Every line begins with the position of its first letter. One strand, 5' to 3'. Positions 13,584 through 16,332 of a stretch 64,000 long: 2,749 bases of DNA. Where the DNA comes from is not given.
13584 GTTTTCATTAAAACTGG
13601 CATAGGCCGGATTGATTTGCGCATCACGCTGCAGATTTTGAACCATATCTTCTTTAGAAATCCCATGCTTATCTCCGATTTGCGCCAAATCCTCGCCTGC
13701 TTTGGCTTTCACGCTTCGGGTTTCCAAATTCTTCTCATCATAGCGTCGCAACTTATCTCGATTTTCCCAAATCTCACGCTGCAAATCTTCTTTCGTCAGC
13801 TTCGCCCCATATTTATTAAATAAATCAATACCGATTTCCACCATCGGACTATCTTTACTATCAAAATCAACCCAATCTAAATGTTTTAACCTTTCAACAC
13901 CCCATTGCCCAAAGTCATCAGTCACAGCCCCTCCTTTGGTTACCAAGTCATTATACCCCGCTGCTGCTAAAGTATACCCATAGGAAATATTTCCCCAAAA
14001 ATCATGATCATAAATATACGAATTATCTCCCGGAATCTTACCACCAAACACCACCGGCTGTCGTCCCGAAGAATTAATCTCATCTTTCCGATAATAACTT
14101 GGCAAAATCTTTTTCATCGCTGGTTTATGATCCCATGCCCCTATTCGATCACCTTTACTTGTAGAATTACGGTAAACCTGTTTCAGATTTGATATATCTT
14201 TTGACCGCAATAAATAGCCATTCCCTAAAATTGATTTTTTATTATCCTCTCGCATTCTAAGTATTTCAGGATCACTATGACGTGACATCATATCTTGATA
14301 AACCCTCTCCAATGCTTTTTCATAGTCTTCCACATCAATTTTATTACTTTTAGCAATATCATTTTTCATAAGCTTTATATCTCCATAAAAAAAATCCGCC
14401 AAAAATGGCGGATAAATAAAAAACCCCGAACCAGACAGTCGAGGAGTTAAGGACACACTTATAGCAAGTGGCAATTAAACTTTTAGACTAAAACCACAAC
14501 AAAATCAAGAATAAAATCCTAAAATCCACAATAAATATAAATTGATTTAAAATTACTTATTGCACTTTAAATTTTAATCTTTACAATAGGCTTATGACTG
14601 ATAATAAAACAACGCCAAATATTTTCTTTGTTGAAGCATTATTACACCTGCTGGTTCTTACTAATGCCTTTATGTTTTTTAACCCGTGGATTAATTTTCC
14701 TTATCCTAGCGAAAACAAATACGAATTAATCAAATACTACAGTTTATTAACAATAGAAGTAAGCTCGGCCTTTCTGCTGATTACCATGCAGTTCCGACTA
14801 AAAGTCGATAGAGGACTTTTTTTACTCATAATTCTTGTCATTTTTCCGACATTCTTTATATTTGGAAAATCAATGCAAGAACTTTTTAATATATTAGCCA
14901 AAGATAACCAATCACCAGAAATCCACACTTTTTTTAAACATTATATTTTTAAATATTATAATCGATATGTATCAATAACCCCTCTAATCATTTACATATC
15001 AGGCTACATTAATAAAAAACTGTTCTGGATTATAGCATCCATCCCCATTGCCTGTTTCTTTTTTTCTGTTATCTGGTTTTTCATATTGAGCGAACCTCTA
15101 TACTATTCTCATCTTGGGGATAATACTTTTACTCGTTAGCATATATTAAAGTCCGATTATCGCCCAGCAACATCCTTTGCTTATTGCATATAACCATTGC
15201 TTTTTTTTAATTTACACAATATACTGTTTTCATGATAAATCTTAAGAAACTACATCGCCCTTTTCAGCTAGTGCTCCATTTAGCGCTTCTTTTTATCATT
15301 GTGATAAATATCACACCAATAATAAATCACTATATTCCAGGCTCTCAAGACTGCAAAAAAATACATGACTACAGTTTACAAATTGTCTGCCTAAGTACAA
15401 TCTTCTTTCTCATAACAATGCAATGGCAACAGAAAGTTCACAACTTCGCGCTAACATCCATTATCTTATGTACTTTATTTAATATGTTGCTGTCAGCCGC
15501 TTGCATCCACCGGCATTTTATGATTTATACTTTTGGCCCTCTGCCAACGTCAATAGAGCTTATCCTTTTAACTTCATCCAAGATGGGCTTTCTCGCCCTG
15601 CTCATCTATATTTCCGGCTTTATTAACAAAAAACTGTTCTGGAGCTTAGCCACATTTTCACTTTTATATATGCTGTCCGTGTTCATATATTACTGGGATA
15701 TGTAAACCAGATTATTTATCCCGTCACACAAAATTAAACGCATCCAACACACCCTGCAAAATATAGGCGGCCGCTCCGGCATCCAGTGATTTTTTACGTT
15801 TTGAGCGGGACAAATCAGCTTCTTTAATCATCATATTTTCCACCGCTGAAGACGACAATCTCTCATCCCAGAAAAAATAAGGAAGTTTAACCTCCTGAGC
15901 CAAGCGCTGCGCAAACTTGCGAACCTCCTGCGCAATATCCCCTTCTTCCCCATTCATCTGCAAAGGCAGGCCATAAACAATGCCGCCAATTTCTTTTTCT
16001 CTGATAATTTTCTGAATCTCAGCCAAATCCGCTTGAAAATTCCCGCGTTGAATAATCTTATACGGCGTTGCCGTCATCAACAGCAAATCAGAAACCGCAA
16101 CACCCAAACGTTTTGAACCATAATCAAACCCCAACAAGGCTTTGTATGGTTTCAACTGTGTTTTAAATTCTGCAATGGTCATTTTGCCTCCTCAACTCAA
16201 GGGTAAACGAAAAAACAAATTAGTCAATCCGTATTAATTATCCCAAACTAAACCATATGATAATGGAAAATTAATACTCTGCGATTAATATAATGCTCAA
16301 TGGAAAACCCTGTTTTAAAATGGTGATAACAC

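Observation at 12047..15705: A+T-rich island with a cell-wall-binding protein of unknown catalytic domain, flanked by three paralogous 4-TM proteins (toxin/immunity-like or lysis-cassette-like)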

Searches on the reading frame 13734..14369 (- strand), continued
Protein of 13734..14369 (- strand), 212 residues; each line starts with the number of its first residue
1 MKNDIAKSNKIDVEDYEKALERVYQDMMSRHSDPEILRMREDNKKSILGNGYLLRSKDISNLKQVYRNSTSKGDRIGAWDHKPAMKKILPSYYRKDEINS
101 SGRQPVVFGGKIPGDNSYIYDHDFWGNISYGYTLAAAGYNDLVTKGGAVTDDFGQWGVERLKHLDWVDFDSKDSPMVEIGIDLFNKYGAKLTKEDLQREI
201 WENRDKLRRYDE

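Call 73: find_encoding_contigs(protein=P0122, flank=3000, max_places=2)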
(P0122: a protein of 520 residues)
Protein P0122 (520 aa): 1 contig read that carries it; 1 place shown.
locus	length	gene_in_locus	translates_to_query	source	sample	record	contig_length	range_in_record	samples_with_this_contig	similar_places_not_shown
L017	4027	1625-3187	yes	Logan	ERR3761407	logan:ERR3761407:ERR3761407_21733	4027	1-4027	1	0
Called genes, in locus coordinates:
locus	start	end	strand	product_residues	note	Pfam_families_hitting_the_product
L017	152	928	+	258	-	PF13622:4HBT_3, PF20789:4HBT_3C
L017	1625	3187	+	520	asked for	PF15607:Ntox44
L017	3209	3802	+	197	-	-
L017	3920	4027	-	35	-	?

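Call 74: find_encoding_contigs(protein=P0075, flank=3000, max_places=2)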
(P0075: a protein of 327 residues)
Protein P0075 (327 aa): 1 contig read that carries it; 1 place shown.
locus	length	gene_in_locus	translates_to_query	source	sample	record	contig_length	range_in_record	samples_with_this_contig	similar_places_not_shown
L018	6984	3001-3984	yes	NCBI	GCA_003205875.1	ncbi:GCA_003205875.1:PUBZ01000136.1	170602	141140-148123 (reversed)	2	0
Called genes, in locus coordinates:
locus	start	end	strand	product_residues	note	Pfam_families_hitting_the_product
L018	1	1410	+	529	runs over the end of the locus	PF14388:DUF4419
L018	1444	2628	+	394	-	PF14388:DUF4419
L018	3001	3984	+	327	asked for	PF06013:WXG100, PF15607:Ntox44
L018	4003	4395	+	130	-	-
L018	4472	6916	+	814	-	PF09586:YfhO, PF19510:DUF6044 (weak), PF09586:YfhO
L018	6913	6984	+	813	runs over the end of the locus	PF13176:TPR_7 (faint), PF07721:TPR_4 (faint), PF07719:TPR_2 (faint), PF00515:TPR_1 (faint), PF13181:TPR_8 (faint), PF13374:TPR_10 (faint), PF13424:TPR_12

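Call 78: search_protein_families(library=phrogs, proteins=[L009:4413-4883:-], max_evalue=0.1)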
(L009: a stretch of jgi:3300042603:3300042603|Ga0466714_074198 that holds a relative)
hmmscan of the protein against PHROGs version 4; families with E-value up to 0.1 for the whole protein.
L009:4413-4883:- (156 aa): 0 families

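Call 94: search_protein_families(library=pfam, proteins=[L013:4526-5173:+, L017:3209-3802:+, L014:3338-3952:+], max_evalue=0.01)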
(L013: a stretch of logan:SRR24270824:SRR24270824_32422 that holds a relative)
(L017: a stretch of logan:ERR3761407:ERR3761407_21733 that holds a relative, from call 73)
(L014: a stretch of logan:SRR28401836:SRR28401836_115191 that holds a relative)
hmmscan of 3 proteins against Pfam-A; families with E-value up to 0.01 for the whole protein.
L013:4526-5173:+ (215 aa): 0 families

L017:3209-3802:+ (197 aa): 0 families

L014:3338-3952:+ (204 aa): 0 families

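Call 118: search_dna_similar(query=window:13734-14369:-, collection=phages, mode=protein, max_evalue=0.001, max_rows=15)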
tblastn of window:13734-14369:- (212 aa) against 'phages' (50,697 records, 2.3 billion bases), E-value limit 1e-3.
No match.

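Call 119: search_dna_similar(query=window:13734-14369:-, collection=plasmids, mode=protein, max_evalue=0.001, max_rows=15)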
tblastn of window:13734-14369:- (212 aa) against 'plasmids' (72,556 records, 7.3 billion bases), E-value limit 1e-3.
Records with a match: 3; places in all: 3; records where one place covers at least 80% of the query: 0.
Best place of each record, by identity: <60% 3.
By first word of the organism name: Streptomyces 3.
By predicted mobility (MOB-suite, as given by PLSDB): non-mobilizable 3.
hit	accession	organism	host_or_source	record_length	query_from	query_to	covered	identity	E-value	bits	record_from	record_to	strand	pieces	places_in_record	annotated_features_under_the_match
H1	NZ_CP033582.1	Streptomyces sp. ADI95-16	-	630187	79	209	62%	29.2%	2e-5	52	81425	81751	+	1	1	polymorphic toxin type 44 domain-containing protein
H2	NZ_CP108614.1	Streptomyces sp. NBC_01166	-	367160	79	209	62%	28.5%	4e-4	48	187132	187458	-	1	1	polymorphic toxin type 44 domain-containing protein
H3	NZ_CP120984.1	Streptomyces sp. Alt3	-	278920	79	209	62%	27.7%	3e-4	48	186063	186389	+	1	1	polymorphic toxin type 44 domain-containing protein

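Call 120: get_annotated_region(hit=H1, flank=3000)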
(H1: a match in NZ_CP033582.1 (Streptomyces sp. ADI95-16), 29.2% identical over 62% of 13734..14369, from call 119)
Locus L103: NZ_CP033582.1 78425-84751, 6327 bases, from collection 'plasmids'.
description: Streptomyces sp. ADI95-16 plasmid pADI95-16a, complete sequence
organism: Streptomyces sp. ADI95-16 (NCBI taxid 1522758)
taxonomy: Bacteria; Actinomycetota; Actinomycetes; Kitasatosporales; Streptomycetaceae; Streptomyces; Streptomyces sp. ADI95-16
host: -; source: -; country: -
typing (MOB-suite, as given by PLSDB): non-mobilizable
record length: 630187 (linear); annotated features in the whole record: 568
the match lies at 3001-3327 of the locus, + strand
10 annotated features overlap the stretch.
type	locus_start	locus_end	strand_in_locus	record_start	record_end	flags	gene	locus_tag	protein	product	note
CDS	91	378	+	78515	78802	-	-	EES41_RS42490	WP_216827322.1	hypothetical protein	-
CDS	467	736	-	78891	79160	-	-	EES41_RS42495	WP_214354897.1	hypothetical protein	-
CDS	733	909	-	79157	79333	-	-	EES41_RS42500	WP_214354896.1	hypothetical protein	-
CDS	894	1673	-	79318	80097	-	-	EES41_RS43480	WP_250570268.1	hypothetical protein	-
CDS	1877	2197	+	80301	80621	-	-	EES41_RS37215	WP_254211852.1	hypothetical protein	-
CDS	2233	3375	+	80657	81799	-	-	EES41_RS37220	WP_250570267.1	polymorphic toxin type 44 domain-containing protein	-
CDS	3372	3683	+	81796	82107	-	-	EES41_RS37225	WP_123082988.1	hypothetical protein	-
CDS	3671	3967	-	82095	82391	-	-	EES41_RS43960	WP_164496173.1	transposase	-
CDS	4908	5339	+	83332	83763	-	-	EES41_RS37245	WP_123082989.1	hypothetical protein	-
CDS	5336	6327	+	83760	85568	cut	-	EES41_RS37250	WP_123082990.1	alpha/beta hydrolase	-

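Call 130: find_encoding_contigs(protein=P0184, flank=3000, max_places=2)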
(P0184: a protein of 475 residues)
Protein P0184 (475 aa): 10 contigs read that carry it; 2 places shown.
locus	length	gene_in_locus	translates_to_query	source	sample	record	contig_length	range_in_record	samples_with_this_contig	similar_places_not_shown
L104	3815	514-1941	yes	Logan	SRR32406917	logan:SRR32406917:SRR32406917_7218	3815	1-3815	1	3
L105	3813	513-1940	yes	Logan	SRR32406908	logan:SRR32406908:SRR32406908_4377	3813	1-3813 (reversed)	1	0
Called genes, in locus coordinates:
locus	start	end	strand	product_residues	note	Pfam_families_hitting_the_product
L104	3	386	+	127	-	?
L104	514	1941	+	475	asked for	PF17642:TssD, PF15607:Ntox44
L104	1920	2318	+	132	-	-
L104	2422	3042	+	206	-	-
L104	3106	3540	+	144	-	-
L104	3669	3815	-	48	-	?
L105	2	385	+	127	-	?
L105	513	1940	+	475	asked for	PF17642:TssD, PF15607:Ntox44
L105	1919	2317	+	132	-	-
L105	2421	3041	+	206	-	-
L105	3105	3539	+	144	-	-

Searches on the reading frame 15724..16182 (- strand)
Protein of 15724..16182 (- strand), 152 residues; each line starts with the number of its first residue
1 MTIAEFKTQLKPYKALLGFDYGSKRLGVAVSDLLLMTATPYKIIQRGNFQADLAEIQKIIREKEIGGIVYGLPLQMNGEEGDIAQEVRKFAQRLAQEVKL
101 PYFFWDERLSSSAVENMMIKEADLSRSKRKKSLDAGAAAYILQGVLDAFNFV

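Call 3: search_protein_families(library=pfam, proteins=[window:15724-16182:-], max_evalue=1)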
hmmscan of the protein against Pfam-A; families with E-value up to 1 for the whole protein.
window:15724-16182:- (152 aa): 1 family
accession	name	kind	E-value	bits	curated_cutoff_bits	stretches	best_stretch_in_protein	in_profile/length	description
PF03652.20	RuvX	-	8.3e-43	146.4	29.2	1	15-147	2-133/134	Holliday junction resolvase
